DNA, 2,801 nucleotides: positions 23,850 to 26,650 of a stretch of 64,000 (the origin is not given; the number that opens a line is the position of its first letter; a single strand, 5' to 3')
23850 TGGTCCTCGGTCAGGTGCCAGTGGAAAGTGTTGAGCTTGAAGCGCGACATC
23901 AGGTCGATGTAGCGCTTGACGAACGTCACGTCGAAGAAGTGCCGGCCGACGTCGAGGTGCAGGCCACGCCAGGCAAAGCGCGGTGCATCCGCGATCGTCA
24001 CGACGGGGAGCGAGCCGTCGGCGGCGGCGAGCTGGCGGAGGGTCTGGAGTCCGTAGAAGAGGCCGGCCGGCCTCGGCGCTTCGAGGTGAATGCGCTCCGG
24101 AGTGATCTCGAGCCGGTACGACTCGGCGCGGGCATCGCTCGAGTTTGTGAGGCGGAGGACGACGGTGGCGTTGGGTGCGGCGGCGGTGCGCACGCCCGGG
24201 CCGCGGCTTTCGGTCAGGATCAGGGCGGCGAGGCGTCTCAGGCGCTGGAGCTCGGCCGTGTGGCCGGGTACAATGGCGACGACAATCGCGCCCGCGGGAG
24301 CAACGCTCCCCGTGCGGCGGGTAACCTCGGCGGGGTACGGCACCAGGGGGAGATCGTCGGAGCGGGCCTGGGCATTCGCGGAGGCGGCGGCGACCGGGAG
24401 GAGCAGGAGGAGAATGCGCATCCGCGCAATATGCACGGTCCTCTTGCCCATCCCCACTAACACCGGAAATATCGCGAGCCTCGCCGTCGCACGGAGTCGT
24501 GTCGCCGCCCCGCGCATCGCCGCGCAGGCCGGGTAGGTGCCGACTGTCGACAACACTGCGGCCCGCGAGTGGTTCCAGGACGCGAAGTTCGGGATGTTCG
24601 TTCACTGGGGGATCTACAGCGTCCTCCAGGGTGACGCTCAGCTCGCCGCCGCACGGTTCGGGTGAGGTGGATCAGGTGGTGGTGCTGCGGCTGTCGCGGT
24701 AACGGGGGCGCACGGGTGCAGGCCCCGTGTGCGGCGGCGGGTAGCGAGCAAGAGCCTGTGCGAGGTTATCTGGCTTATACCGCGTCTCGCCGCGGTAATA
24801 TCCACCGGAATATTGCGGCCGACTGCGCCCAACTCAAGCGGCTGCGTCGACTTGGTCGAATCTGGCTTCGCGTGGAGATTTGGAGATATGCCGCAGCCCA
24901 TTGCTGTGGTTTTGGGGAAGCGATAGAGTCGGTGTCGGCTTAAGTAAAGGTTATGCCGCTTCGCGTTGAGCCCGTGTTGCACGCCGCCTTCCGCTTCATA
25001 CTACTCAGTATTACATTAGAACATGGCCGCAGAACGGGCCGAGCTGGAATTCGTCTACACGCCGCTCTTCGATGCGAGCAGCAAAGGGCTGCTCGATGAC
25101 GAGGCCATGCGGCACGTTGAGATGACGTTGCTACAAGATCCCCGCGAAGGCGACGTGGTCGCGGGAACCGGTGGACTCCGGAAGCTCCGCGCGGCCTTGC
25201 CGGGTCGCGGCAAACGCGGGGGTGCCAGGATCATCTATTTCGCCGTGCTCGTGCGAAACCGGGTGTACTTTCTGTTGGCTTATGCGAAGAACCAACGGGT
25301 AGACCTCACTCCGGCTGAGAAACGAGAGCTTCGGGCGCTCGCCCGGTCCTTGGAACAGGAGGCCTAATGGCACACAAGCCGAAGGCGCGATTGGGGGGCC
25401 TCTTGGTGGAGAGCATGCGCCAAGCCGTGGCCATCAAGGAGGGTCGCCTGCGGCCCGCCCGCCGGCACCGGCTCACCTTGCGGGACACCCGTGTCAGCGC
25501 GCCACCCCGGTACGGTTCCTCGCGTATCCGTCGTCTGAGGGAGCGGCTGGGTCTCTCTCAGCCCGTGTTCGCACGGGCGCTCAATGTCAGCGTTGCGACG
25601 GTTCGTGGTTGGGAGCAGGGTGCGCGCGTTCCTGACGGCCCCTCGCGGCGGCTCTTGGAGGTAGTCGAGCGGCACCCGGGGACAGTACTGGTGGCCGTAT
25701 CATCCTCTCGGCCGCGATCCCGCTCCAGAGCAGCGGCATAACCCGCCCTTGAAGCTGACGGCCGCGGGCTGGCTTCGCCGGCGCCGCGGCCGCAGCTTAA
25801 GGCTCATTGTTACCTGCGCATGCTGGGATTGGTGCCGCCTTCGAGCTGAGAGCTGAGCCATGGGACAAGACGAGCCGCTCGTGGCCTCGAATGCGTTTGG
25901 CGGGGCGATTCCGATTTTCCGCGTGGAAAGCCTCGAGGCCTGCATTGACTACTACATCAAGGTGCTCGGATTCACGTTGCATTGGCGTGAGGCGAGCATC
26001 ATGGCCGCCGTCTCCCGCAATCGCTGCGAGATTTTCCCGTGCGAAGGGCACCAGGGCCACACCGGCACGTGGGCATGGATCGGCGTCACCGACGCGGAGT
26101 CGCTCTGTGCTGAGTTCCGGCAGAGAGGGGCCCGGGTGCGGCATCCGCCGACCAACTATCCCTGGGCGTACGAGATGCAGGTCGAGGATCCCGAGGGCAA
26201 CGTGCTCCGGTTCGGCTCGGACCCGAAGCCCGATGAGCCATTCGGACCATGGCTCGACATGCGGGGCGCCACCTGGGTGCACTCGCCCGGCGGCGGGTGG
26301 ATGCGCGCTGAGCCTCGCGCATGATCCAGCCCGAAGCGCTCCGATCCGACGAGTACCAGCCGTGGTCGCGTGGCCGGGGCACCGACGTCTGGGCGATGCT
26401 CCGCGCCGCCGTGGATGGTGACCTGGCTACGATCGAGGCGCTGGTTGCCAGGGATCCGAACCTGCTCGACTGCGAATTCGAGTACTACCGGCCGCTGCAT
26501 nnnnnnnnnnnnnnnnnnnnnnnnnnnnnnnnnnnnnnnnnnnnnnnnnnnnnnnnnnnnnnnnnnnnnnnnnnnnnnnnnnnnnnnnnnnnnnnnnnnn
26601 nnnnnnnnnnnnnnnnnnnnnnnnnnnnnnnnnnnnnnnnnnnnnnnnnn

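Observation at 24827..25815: HigB-2/HigA-2 toxin-antitoxin pair packaged as an attC-bounded integron-type cassette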

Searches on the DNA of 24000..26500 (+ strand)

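Call 27: search_with_rna_model(model_id=R1, source=window, start=24400, end=26400, filters=off, max_evalue=10, show_alignments=5)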
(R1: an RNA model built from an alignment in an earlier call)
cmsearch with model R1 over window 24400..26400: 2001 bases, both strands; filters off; matches with E-value up to 10: 13.
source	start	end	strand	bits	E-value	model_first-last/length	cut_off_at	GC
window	25736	25815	+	48.4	3e-14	1-121/121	no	0.68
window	25747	25802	-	8.9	0.072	1-121/121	no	0.75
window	25076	25094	-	7.1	0.27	1-121/121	no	0.63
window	24891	24909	+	4.3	2.1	1-121/121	no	0.68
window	24405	24445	-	4.2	2.2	1-121/121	no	0.56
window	25452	25486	+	3.6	3.4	1-121/121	no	0.83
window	25408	25477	-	3.4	3.8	1-121/121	no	0.76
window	24556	24651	+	3.3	4.1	1-121/121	no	0.67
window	25262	25305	-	3.1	4.9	1-121/121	no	0.5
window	24504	24534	+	3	5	1-121/121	no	0.87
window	26312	26399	-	2.4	8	1-121/121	no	0.72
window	24938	24956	+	2.4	8.1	1-121/121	no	0.37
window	25648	25733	+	2.2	9.4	16-103/121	no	0.67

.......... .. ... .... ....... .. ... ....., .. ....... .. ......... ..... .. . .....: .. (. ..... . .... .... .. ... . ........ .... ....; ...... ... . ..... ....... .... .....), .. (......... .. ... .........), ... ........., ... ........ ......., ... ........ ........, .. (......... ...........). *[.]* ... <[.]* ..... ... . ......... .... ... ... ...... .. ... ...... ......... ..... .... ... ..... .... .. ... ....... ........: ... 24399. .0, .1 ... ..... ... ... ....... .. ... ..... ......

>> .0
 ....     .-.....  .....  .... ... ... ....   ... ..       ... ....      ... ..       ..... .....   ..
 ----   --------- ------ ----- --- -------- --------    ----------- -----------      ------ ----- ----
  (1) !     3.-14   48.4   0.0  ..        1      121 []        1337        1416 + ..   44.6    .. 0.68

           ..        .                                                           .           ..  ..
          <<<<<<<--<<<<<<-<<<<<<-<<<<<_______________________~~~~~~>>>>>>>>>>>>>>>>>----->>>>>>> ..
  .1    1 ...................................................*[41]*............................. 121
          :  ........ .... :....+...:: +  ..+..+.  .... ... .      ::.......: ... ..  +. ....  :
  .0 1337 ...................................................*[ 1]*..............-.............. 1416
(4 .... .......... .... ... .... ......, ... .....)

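Call 38: search_with_rna_model(model_id=R1, sources=[L205, L206, L207, L208, L209, L210, L211, L005], max_evalue=1)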
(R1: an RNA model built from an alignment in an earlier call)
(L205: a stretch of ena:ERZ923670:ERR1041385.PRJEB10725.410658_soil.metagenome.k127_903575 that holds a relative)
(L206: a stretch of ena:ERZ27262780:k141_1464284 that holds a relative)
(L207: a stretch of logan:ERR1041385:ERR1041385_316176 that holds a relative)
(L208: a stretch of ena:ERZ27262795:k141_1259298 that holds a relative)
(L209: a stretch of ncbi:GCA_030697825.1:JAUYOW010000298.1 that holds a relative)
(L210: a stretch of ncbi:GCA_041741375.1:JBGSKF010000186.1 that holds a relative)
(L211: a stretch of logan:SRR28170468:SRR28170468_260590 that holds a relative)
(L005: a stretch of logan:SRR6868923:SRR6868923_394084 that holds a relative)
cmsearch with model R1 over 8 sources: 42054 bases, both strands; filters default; matches with E-value up to 1: 14.
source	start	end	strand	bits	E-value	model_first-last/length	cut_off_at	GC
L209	3953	4019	+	69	2.1e-19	1-121/121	no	0.72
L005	707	793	+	68.5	2.9e-19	1-121/121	no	0.7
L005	1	96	+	59.5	1.9e-16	27-121/121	5'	0.7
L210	2238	2351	+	59.5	2e-16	1-121/121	no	0.69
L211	2127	2240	+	59.5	2e-16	1-121/121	no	0.69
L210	4604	4690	+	48.3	6.6e-13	1-121/121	no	0.61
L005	1416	1471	+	44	1.5e-11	1-55/121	3'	0.71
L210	1043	1141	+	41.2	1.1e-10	1-121/121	no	0.6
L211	932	1030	+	41.2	1.1e-10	1-121/121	no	0.6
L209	2087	2211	+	31.3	1.5e-07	1-121/121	no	0.68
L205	2846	2893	+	13.7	0.047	1-121/121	no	0.75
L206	2883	2930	+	13.7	0.047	1-121/121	no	0.75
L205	4923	4954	+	9.6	0.9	1-121/121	no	0.69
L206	4960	4991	+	9.6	0.9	1-121/121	no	0.69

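Call 47: search_with_rna_model(model_id=R1, sources=[L212, L213, L214], max_evalue=1)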
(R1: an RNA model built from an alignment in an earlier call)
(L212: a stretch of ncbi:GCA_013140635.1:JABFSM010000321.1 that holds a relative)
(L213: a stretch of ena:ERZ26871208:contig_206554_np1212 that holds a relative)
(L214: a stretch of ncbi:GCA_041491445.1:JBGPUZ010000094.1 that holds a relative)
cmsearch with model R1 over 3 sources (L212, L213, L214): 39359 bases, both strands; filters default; matches with E-value up to 1: 13.
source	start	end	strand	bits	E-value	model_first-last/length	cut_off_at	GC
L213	2461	2579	+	98.3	1.2e-28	1-121/121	no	0.63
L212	2039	2162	+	81.8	1.9e-23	1-121/121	no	0.69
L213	3174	3285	+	70.3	7.8e-20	1-121/121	no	0.68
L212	1358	1482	+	60.6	8.7e-17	1-121/121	no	0.7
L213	3931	4009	+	59.7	1.6e-16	1-121/121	no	0.66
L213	9430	9540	+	30.7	2e-07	1-121/121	no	0.75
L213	2461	2579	-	29.9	3.8e-07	1-121/121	no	0.63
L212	2854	2964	+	22.5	7.6e-05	1-121/121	no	0.69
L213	3174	3285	-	21.1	0.00021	1-121/121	no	0.68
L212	1358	1478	-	17.7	0.0025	1-121/121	no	0.71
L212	2064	2137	-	11.9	0.17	1-121/121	no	0.73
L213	12781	12871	-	10.9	0.34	18-102/121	no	0.75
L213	4786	4855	+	10.3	0.51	1-121/121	no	0.71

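Call 51: search_with_rna_model(model_id=R1, sources=[L006, L008, L015, L017, L025, L034, L035, L051, L052, L054, L057, L079, L093, L121, L209, L210, L212, L213, L214, L205], max_evalue=0.01, make_alignment=true)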
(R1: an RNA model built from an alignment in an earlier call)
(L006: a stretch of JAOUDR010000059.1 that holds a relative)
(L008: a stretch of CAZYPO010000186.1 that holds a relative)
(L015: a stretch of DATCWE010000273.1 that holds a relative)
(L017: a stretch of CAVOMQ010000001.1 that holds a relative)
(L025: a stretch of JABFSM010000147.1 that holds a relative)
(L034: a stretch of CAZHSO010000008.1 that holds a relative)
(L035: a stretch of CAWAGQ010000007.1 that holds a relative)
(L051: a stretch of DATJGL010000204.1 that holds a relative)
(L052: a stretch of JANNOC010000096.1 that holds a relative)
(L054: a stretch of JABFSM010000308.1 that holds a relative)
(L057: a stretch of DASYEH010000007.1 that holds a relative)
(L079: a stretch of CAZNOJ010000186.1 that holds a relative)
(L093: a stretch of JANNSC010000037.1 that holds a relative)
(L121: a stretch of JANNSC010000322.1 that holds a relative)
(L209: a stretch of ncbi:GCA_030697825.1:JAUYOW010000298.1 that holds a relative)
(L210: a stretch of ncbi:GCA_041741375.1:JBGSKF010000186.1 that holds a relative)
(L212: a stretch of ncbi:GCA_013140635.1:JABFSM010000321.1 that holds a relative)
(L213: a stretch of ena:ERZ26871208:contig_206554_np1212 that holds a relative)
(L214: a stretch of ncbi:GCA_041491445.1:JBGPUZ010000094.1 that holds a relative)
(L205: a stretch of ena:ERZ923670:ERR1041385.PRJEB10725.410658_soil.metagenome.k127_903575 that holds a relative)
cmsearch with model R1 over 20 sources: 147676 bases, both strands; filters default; matches with E-value up to 0.01: 81.
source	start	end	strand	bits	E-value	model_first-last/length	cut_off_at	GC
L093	2052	2173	+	115.1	2.5e-33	1-121/121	no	0.71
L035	5737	5854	-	111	4.7e-32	1-121/121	no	0.64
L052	1084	1205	-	108.6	2.6e-31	1-121/121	no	0.69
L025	5638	5760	+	108.2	3.7e-31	1-121/121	no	0.72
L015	5687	5807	-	105.7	2.2e-30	1-121/121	no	0.73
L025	6316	6443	+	102.2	2.7e-29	1-121/121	no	0.66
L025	4355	4478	+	101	6.7e-29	1-121/121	no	0.7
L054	1096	1223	-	100.8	7.4e-29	1-121/121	no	0.73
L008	1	121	+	99.6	1.8e-28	1-121/121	no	0.7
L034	2227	2347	-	99.3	2.2e-28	1-121/121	no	0.69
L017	5978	6095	+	99.1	2.6e-28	1-121/121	no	0.64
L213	2461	2579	+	98.3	4.6e-28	1-121/121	no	0.63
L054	4105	4234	-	97.8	6.6e-28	1-121/121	no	0.68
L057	7017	7133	-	96.6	1.5e-27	1-121/121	no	0.64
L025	2574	2701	+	95.5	3.4e-27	1-121/121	no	0.69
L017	2472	2590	+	91.9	4.8e-26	1-121/121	no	0.64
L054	2992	3119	-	91.6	5.6e-26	1-121/121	no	0.68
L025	3708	3832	+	83.2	2.6e-23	1-121/121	no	0.67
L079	1314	1429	+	83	3e-23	1-121/121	no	0.71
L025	5022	5110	+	82.5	4.2e-23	1-121/121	no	0.69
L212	2039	2162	+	81.8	7e-23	1-121/121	no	0.69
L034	1349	1469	-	79.3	4.3e-22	1-121/121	no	0.7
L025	715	783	+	71.8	9.3e-20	1-121/121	no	0.74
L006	6205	6344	-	71.5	1.2e-19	1-121/121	no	0.7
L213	3174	3285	+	70.3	2.9e-19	1-121/121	no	0.68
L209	3953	4019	+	69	7.2e-19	1-121/121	no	0.72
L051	3969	4069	-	68.5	1.1e-18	1-121/121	no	0.67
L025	1495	1591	+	67.3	2.5e-18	1-121/121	no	0.71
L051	3189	3290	-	63.8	3.2e-17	1-121/121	no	0.63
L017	5440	5528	+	62.6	7.2e-17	1-121/121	no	0.7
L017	1831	1919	+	61.5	1.6e-16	1-121/121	no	0.65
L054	2037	2153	-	60.8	2.6e-16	1-121/121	no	0.61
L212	1358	1482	+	60.6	3.2e-16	1-121/121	no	0.7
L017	167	255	+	59.8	5.7e-16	1-121/121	no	0.67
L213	3931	4009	+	59.7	6.2e-16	1-121/121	no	0.66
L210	2238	2351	+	59.5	7.1e-16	1-121/121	no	0.69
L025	33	129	+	57.3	3.4e-15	1-121/121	no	0.72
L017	1196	1285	+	56.6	5.7e-15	1-121/121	no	0.68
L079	746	832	+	55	1.8e-14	1-121/121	no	0.69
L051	5698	5803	-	50.9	3.5e-13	1-121/121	no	0.65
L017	7390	7523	+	50.7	4e-13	1-121/121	no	0.65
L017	612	743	+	50.2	5.8e-13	1-121/121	no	0.73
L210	4604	4690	+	48.3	2.3e-12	1-121/121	no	0.61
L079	1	91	+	42.4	1.6e-10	25-121/121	5'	0.75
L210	1043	1141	+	41.2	3.8e-10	1-121/121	no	0.6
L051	4991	5089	-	40.1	8.5e-10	1-121/121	no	0.62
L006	5633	5770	-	38.5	2.8e-09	1-121/121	no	0.62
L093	2052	2173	-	36.3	1.4e-08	1-121/121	no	0.71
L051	235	372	-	34.6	4.7e-08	1-121/121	no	0.67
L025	5638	5760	-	34.2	6.3e-08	1-121/121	no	0.72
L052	1832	1966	-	32.5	2.1e-07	1-121/121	no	0.7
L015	4478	4595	-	32.5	2.2e-07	1-121/121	no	0.71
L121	3798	3901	+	31.6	3.9e-07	1-121/121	no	0.69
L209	2087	2211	+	31.3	5.2e-07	1-121/121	no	0.68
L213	9430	9540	+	30.7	7.5e-07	1-121/121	no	0.75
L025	4355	4478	-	30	1.2e-06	1-121/121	no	0.7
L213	2461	2579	-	29.9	1.4e-06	1-121/121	no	0.63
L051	2578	2625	-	29.6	1.7e-06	1-121/121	no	0.62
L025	6316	6443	-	29.5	1.8e-06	1-121/121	no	0.66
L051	1766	1923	-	29.4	2e-06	1-121/121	no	0.61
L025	715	783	-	29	2.7e-06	1-121/121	no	0.74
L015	5687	5807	+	28.6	3.5e-06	1-121/121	no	0.73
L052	3763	3860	-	28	5.4e-06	1-121/121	no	0.6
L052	1084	1205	+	27.5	7.8e-06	1-121/121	no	0.69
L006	6862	7002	-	27.4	8.6e-06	1-121/121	no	0.68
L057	7583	7634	-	27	1.1e-05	1-121/121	no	0.58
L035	5737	5854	+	26.9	1.2e-05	1-121/121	no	0.64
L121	4432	4541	+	25.3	3.7e-05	1-121/121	no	0.6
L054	1096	1223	+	25.2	4.1e-05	1-121/121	no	0.73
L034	2227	2347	+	23.9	0.0001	1-121/121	no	0.69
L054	4105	4234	+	23.5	0.00014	1-121/121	no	0.68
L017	2472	2590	-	22.9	0.00022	1-121/121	no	0.64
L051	3969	4069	+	22.8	0.00023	1-121/121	no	0.67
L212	2854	2964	+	22.5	0.00029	1-121/121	no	0.69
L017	5978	6095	-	22.5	0.0003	1-121/121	no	0.64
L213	3174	3285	-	21.1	0.00078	1-121/121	no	0.68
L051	1294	1370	-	21.1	0.00082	1-121/121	no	0.7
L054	2992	3119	+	19.7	0.0022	1-121/121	no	0.68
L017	1831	1919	-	19.5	0.0026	1-121/121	no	0.65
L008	1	113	-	18.7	0.0046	1-121/121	no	0.71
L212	1358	1478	-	17.7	0.0092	1-121/121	no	0.71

Alignment A2: 81 matches aligned to the model, 258 columns, each read 5' to 3' on its own strand. Consensus structure (alignment columns), stored with it:
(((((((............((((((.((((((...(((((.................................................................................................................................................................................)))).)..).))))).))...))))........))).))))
